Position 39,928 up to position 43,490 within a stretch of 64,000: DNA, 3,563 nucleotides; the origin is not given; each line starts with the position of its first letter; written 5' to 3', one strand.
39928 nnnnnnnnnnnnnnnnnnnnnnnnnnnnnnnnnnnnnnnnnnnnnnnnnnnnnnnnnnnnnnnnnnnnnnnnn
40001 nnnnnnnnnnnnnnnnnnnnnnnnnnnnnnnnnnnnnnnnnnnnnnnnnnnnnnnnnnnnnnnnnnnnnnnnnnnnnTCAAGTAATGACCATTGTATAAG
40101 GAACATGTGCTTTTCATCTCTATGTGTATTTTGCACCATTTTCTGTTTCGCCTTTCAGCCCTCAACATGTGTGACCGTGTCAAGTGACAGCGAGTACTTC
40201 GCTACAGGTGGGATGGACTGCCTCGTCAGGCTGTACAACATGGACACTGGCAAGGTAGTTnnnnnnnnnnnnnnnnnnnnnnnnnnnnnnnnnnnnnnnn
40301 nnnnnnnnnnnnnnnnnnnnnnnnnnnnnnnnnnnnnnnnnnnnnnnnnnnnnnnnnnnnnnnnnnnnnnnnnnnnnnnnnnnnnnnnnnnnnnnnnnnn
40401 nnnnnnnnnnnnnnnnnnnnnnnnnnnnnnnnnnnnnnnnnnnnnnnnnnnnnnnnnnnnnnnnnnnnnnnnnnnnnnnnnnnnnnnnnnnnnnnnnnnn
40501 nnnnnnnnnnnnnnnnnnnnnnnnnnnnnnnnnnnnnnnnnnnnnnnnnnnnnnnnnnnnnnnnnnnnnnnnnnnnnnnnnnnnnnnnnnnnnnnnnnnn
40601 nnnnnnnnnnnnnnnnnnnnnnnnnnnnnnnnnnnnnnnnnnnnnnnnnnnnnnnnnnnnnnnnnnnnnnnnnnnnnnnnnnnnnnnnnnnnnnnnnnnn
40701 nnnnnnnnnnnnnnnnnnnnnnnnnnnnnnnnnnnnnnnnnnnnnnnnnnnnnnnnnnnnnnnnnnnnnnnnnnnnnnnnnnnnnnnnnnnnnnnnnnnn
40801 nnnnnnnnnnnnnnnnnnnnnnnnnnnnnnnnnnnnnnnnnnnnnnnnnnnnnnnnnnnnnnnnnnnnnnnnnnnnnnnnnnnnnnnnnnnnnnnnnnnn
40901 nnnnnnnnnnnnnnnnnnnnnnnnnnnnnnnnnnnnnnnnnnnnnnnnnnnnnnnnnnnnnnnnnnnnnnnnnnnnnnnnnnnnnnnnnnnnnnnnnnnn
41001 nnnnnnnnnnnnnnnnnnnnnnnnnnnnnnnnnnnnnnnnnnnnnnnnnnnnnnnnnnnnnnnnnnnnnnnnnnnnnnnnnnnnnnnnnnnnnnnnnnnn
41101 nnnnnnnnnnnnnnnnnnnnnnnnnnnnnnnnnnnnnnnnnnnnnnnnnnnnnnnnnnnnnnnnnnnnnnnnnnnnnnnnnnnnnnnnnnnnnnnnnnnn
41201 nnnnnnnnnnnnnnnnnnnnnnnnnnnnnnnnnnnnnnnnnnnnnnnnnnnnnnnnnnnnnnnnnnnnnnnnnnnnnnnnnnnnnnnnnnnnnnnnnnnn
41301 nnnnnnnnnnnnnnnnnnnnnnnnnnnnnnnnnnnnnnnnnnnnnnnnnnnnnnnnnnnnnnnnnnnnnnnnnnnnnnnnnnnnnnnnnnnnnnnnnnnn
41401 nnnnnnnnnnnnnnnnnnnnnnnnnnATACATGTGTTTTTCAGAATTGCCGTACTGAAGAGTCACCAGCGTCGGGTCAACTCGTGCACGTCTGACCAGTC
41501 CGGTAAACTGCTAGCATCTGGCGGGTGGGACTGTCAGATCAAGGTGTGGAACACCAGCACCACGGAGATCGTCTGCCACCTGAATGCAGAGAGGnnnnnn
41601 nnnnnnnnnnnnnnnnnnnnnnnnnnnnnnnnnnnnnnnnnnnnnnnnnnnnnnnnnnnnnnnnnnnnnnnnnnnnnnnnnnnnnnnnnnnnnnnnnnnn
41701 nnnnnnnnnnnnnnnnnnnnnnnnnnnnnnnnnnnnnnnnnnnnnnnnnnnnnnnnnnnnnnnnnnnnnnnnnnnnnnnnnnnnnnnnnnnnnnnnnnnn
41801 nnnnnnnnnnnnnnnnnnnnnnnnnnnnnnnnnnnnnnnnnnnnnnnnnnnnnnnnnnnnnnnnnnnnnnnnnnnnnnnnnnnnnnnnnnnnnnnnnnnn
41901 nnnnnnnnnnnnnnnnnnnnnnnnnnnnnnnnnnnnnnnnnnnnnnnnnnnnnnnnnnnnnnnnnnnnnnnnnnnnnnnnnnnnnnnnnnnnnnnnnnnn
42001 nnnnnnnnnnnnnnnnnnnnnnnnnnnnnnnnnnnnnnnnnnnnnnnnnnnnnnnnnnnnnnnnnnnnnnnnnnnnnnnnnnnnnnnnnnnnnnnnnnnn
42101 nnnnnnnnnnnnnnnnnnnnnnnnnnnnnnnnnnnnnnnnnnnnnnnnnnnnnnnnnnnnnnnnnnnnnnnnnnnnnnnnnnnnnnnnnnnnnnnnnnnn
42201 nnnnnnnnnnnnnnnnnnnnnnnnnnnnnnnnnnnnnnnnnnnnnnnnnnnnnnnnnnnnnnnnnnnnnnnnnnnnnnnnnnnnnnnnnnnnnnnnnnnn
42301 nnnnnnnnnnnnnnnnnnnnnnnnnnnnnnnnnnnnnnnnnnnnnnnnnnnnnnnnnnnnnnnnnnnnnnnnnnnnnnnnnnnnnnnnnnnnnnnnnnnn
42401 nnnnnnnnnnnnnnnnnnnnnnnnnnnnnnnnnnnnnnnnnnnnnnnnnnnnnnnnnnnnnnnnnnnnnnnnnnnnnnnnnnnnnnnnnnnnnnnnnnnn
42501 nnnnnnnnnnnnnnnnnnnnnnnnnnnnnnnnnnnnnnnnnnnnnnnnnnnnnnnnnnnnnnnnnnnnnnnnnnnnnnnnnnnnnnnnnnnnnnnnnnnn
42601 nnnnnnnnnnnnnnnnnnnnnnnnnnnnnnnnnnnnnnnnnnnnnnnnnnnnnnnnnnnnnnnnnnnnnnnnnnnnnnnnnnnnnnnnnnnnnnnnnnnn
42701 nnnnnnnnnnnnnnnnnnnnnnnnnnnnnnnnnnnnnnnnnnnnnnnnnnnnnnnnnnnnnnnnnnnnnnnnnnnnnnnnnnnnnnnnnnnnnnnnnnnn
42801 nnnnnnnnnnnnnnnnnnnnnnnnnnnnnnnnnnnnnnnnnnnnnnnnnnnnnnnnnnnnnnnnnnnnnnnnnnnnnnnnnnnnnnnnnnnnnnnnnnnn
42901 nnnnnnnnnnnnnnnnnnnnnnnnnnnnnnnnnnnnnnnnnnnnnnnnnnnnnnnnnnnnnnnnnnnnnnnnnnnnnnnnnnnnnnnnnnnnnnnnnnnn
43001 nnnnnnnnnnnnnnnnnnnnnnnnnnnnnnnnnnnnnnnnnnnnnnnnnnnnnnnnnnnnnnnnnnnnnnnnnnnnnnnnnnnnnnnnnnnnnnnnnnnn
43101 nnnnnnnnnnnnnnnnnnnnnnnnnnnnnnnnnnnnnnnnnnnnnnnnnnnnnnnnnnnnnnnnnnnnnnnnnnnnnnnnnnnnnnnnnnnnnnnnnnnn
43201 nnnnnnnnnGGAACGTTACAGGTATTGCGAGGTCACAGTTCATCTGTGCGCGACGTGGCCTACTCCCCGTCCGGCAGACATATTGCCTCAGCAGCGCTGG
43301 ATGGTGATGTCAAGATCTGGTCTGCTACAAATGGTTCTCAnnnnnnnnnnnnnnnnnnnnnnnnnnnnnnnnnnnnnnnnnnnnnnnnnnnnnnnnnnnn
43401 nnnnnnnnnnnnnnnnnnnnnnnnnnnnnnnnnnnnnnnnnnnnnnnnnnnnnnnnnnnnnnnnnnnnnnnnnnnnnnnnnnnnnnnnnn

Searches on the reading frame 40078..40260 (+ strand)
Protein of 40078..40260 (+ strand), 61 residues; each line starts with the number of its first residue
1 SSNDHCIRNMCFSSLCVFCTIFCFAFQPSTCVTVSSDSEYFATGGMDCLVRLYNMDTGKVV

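Call 38: search_protein_families(library=pfam, proteins=[window:40078-40260:+], max_evalue=0.01)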
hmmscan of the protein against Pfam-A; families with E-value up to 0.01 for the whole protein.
window:40078-40260:+ (61 aa): 3 families
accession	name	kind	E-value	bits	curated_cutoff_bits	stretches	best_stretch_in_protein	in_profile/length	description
PF00400.38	WD40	-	1.5e-05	25.8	27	1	30-54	15-39/39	WD domain, G-beta repeat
PF25174.1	Beta-prop_THOC3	-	2.8e-05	23.7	305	1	29-59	174-204/272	THOC3 beta-propeller domain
PF25172.1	Beta-prop_WDR3_2nd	-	0.0045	16.7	140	1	6-58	156-207/293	WDR3 second beta-propeller domain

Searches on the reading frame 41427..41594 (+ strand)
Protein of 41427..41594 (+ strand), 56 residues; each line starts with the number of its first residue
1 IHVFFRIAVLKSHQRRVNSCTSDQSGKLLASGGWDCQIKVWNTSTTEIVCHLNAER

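Call 38: search_protein_families(library=pfam, proteins=[window:41427-41594:+], max_evalue=0.01)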
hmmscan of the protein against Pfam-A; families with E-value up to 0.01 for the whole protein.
window:41427-41594:+ (56 aa): 12 families
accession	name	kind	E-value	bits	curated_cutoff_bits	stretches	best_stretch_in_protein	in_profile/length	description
PF00400.38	WD40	-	5.8e-10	39.7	27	1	7-42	4-39/39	WD domain, G-beta repeat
PF25173.1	Beta-prop_WDR3_1st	-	8.2e-08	32.6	154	1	8-54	65-111/184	WDR3 first beta-propeller domain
PF25174.1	Beta-prop_THOC3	-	7.4e-06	25.6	305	1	7-48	164-205/272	THOC3 beta-propeller domain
PF24807.1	WD40_CDC20-Fz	-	1e-05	25.5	200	1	8-50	129-171/292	CDC20/Fizzy WD40 domain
PF24814.1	WD40_Prp19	-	3.6e-05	23.4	320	1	7-49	42-84/281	Prp19 WD40 domain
PF24817.1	WD40_WDHD1_1st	-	4.1e-05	23.3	109.9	1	8-51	122-165/291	WDHD1 first WD40 domain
PF24105.1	Beta-prop_CAF1B_HIR1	-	6.4e-05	22.5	80.5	1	7-47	63-103/383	CAF1B/HIR1 beta-propeller domain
PF25047.1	Beta-prop_TEP1_2nd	-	0.00025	20.7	89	1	6-46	82-122/255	TEP-1 second beta-propeller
PF25391.1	WD40_Gbeta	-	0.0028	17.2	150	1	6-42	304-340/340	G protein beta WD-40 repeat protein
PF25168.1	Beta-prop_WDR36-Utp21_2nd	-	0.0029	17.4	84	1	10-49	236-275/335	WDR36/Utp21 second beta-propeller domain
PF24805.1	EIF3I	-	0.0086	15.7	200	1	6-53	44-91/324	EIF3I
PF25172.1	Beta-prop_WDR3_2nd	-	0.0093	15.7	140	1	6-44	251-289/293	WDR3 second beta-propeller domain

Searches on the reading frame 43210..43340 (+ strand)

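Call 38: search_protein_families(library=pfam, proteins=[window:43210-43340:+], max_evalue=0.01)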
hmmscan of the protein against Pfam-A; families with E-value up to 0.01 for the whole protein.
window:43210-43340:+ (43 aa): 20 families
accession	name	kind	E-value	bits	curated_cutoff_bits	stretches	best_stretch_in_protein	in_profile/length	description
PF00400.38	WD40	-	1.2e-11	45.1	27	1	3-38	4-39/39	WD domain, G-beta repeat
PF24817.1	WD40_WDHD1_1st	-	5.6e-09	36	109.9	1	4-42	122-160/291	WDHD1 first WD40 domain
PF25173.1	Beta-prop_WDR3_1st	-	1.2e-06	28.7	154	1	4-41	65-102/184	WDR3 first beta-propeller domain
PF25174.1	Beta-prop_THOC3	-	1.6e-06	27.8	305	1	9-40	1-32/272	THOC3 beta-propeller domain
PF25168.1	Beta-prop_WDR36-Utp21_2nd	-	4.6e-06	26.6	84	1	5-42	235-272/335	WDR36/Utp21 second beta-propeller domain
PF24105.1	Beta-prop_CAF1B_HIR1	-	6.3e-06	25.8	80.5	1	3-42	123-162/383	CAF1B/HIR1 beta-propeller domain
PF24814.1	WD40_Prp19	-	9e-06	25.4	320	1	3-41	42-80/281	Prp19 WD40 domain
PF25175.1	Beta-prop_WDR5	-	7.8e-05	22.5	250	1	5-42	5-42/296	WDR5 beta-propeller domain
PF25172.1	Beta-prop_WDR3_2nd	-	0.00019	21.2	140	1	3-41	252-290/293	WDR3 second beta-propeller domain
PF24807.1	WD40_CDC20-Fz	-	0.00027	20.8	200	1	4-40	129-165/292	CDC20/Fizzy WD40 domain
PF12894.13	ANAPC4_WD40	-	0.00039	21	22.9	1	8-42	36-70/91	Anaphase-promoting complex subunit 4 WD40 domain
PF23342.1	WDR90_beta-prop_4th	-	0.00065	19.3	50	1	13-40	2-29/312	WDR90, 4th beta-propeller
PF23381.1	Beta-prop_IFT122_1st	-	0.00073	19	28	1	3-39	45-81/350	IFT122 first beta-propeller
PF25047.1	Beta-prop_TEP1_2nd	-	0.0011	18.6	89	1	3-38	83-118/255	TEP-1 second beta-propeller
PF24796.1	WDR55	-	0.0027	17.2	200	1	5-41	48-84/296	WDR55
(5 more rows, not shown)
